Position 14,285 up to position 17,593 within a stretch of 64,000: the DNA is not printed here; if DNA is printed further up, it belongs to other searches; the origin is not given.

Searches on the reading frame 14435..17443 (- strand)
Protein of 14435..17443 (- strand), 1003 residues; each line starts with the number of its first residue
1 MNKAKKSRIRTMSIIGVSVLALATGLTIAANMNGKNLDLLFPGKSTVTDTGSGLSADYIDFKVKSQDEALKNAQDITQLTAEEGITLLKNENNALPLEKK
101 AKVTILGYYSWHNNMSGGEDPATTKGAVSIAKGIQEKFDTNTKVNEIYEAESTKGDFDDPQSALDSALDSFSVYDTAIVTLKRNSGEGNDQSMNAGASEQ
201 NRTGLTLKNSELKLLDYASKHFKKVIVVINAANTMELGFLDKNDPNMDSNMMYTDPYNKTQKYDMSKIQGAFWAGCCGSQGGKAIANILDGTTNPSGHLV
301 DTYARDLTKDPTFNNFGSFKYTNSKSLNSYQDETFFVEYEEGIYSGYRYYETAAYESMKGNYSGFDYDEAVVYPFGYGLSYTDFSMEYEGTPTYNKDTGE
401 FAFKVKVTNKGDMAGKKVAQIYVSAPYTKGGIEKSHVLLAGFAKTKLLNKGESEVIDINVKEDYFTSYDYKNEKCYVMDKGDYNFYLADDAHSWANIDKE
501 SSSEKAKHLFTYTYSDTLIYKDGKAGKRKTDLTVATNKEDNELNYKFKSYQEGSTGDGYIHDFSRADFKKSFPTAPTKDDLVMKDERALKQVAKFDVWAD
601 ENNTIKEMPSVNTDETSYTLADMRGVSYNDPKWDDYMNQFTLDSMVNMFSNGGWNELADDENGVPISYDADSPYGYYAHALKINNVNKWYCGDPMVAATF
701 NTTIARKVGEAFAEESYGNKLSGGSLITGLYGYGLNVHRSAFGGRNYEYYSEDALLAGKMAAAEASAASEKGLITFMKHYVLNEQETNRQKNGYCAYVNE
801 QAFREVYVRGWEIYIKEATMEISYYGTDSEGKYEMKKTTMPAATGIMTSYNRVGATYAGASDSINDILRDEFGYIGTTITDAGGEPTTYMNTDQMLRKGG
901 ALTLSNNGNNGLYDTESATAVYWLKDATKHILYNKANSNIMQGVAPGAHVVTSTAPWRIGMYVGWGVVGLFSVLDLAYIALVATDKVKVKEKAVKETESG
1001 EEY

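Call 19: search_protein_families(library=pfam, proteins=[window:14435-17443:-], max_evalue=0.001)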
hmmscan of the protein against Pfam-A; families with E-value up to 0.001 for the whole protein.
window:14435-17443:- (1003 aa): 3 families
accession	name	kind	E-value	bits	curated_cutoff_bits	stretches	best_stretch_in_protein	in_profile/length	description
PF01915.27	Glyco_hydro_3_C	-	5.8e-28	98.7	31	1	85-347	1-200/200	Glycosyl hydrolase family 3 C-terminal domain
PF14310.12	Fn3-like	-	2.3e-09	37.7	25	1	418-489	2-69/71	Fibronectin type III-like domain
PF00933.27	Glyco_hydro_3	-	1.1e-05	25.5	27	1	735-883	124-253/316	Glycosyl hydrolase family 3 N terminal domain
